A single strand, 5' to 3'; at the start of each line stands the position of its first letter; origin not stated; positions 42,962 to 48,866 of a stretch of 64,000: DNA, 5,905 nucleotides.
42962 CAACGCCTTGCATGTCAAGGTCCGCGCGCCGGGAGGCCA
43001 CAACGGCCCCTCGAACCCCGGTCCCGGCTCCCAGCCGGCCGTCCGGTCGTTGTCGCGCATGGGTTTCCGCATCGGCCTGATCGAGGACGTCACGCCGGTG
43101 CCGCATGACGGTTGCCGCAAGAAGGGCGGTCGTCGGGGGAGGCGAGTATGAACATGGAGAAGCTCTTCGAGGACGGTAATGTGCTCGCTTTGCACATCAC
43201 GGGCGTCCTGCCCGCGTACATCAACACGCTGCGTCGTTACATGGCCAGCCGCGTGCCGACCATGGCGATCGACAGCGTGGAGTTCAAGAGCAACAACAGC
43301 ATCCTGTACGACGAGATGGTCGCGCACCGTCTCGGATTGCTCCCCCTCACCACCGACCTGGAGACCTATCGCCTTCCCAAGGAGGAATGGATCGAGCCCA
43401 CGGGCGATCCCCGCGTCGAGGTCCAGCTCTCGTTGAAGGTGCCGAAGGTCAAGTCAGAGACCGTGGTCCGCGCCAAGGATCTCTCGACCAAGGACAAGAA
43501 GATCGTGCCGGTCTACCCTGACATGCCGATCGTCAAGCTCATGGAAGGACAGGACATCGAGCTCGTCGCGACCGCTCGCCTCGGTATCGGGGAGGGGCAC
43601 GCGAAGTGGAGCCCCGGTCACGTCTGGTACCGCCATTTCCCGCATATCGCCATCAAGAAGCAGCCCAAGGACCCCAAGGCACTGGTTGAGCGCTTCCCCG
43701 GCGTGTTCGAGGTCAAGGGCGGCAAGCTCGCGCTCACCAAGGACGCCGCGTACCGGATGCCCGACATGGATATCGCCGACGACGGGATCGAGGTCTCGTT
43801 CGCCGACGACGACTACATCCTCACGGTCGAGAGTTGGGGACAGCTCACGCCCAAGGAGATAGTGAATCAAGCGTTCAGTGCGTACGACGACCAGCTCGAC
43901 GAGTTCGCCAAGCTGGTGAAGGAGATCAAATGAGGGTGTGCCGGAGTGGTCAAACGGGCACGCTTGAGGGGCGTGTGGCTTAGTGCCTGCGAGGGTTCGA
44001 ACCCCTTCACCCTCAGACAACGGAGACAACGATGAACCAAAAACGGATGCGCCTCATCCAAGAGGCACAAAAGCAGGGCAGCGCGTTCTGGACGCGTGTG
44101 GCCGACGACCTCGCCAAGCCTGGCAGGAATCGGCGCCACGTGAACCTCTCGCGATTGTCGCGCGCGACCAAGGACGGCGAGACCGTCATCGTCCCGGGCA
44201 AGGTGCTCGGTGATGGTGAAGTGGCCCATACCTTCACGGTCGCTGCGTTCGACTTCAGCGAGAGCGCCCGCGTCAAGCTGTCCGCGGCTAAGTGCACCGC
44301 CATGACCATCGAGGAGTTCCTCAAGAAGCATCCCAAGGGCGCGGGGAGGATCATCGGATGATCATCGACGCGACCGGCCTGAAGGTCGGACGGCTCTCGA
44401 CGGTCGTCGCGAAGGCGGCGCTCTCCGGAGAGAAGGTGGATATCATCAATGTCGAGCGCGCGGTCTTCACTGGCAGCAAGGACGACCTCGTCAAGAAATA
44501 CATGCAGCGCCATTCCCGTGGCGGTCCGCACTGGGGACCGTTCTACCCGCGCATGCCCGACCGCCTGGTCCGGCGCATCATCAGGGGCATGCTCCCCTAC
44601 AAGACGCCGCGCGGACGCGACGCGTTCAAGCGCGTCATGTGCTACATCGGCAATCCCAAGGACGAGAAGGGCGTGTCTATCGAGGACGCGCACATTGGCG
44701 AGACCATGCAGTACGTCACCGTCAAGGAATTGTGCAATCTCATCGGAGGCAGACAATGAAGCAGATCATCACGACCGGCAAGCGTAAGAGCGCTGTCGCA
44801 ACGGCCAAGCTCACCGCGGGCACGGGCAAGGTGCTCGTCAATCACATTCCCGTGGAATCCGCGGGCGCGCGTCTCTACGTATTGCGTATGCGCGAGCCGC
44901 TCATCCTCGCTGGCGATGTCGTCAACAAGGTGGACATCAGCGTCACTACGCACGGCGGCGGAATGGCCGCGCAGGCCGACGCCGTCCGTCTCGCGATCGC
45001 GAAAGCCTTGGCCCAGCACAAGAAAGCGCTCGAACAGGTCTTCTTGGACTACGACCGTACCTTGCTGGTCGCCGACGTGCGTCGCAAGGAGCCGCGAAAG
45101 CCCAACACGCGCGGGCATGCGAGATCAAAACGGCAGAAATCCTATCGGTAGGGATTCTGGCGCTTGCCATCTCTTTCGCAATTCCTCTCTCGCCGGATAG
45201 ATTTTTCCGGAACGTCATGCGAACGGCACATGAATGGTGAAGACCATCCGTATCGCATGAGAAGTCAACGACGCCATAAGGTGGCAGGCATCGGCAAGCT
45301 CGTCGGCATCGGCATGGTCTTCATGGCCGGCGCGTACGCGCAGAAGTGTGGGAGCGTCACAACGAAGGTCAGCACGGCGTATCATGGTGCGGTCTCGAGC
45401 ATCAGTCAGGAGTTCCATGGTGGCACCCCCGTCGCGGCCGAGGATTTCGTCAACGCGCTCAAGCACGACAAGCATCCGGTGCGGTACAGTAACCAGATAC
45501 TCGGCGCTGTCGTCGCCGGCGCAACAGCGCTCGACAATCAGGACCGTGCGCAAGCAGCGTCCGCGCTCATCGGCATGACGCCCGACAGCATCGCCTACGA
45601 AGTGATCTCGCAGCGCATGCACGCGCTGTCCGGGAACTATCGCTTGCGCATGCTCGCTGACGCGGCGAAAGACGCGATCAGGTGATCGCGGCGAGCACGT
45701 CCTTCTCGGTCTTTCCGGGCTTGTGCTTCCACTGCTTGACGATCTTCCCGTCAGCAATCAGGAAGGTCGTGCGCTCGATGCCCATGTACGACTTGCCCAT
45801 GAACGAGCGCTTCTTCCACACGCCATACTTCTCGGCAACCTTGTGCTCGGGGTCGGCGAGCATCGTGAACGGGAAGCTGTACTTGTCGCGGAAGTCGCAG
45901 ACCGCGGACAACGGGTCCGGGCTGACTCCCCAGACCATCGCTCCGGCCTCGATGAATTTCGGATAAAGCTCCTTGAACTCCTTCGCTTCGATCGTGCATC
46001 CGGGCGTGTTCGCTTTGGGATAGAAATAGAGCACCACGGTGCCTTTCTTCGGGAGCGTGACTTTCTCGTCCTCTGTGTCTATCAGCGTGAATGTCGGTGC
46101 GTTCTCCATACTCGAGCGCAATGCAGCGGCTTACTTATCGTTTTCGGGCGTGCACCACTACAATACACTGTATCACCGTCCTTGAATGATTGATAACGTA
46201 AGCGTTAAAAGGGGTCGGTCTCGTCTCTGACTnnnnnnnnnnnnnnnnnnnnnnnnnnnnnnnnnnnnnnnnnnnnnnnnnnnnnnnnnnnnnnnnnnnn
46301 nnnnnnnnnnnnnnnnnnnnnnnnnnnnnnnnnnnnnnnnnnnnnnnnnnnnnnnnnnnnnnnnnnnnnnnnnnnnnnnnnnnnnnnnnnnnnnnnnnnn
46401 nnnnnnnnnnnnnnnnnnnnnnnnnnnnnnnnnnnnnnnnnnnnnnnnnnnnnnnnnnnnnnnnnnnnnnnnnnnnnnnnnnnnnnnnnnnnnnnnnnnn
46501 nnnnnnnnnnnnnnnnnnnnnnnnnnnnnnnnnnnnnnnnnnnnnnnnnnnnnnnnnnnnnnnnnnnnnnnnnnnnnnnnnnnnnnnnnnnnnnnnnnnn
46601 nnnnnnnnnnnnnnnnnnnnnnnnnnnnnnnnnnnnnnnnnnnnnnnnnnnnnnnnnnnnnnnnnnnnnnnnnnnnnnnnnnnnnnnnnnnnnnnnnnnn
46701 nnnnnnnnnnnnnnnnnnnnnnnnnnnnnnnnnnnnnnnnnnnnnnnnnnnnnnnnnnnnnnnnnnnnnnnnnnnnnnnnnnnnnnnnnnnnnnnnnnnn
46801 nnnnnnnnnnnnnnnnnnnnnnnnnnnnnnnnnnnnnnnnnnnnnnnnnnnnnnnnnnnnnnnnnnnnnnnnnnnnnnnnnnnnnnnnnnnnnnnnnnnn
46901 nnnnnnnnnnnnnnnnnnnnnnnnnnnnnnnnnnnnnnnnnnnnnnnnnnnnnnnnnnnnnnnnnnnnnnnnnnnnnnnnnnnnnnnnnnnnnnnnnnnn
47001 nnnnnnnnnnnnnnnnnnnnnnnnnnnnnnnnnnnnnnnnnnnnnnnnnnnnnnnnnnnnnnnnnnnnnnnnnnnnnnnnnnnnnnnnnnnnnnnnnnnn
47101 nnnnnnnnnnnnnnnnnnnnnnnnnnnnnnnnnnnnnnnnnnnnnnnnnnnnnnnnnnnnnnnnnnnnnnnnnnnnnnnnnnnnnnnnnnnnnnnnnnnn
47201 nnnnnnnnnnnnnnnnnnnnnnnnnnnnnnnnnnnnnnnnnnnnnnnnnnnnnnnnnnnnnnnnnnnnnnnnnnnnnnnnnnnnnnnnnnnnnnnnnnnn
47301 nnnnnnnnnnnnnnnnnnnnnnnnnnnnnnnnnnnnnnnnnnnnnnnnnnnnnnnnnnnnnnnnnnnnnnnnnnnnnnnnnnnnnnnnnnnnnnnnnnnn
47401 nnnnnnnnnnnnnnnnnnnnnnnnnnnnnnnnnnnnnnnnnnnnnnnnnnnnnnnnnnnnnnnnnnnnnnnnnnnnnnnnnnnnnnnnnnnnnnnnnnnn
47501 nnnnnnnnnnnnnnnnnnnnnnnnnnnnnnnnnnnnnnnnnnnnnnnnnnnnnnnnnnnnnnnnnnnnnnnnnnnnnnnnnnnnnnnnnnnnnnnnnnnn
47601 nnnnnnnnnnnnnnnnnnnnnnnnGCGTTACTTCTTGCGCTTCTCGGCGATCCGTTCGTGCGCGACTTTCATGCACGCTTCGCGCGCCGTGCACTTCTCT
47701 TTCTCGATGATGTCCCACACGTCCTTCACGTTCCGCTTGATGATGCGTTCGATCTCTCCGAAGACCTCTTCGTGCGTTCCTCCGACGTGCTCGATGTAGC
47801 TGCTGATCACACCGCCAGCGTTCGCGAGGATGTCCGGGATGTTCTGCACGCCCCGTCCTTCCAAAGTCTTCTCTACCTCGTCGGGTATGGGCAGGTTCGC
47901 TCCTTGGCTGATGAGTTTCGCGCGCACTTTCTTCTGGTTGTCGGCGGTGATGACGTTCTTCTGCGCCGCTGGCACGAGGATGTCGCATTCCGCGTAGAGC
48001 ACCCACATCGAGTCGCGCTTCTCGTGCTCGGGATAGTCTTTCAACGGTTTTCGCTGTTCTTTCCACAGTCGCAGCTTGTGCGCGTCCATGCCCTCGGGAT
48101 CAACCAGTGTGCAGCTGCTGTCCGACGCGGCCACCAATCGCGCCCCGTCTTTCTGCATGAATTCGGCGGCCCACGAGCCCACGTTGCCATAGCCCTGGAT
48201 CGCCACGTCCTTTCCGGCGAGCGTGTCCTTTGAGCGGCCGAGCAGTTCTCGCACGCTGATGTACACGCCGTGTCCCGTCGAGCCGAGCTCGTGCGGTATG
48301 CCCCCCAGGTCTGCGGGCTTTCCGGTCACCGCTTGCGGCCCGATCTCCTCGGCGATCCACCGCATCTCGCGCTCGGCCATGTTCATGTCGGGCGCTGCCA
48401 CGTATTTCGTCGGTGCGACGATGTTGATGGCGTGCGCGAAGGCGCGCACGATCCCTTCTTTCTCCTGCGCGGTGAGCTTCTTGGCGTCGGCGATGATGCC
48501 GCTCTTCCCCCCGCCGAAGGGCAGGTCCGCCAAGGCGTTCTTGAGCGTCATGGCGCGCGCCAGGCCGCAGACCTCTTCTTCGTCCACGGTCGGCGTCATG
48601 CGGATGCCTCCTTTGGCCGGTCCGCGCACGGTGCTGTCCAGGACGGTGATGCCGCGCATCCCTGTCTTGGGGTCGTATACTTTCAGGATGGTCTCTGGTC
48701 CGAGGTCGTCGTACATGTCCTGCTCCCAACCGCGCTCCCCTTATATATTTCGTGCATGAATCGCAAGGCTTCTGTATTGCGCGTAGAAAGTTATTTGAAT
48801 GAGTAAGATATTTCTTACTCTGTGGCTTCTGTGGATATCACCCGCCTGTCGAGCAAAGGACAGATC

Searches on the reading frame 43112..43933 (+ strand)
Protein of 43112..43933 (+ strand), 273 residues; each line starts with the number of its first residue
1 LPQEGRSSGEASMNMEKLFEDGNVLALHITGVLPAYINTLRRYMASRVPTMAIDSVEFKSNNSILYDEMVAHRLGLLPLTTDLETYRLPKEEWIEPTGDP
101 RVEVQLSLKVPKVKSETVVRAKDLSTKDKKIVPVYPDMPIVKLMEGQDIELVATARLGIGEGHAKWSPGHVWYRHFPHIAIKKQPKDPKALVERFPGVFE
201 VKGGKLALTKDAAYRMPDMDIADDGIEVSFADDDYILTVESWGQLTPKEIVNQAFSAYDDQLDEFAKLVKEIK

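Call 46: search_protein_families(library=pfam, proteins=[window:43112-43933:+], max_evalue=0.001)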
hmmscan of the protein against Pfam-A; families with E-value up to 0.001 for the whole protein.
window:43112-43933:+ (273 aa): 2 families
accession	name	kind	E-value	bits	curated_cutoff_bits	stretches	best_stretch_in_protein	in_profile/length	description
PF01000.31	RNA_pol_A_bac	-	4.4e-15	56.4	33.9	1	63-165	5-101/119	RNA polymerase Rpb3/RpoA insert domain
PF01193.29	RNA_pol_L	-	6.2e-11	42.3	24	1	29-257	4-69/74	RNA polymerase Rpb3/Rpb11 dimerisation domain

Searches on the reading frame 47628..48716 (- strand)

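Call 13: search_protein_families(library=pfam, proteins=[window:47628-48716:-], max_evalue=0.001)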
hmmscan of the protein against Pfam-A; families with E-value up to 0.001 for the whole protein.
window:47628-48716:- (362 aa): 4 families
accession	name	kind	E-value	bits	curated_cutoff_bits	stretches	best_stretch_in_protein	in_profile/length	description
PF00208.27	ELFV_dehydrog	-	3.9e-55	187.6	23.4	1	138-361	1-238/241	Glutamate/Leucine/Phenylalanine/Valine dehydrogenase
PF02812.23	ELFV_dehydrog_N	-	9.7e-33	113.1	25.3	1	7-124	1-126/129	Glu/Leu/Phe/Val dehydrogenase, dimerisation domain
PF05088.18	Bac_GDH_CD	-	5.8e-05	22.2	22.8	0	260-308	398-446/497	Bacterial NAD-glutamate dehydrogenase, catalytic domain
PF00670.27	AdoHcyase_NAD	-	0.00031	21.3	27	1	154-202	8-58/162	S-adenosyl-L-homocysteine hydrolase, NAD binding domain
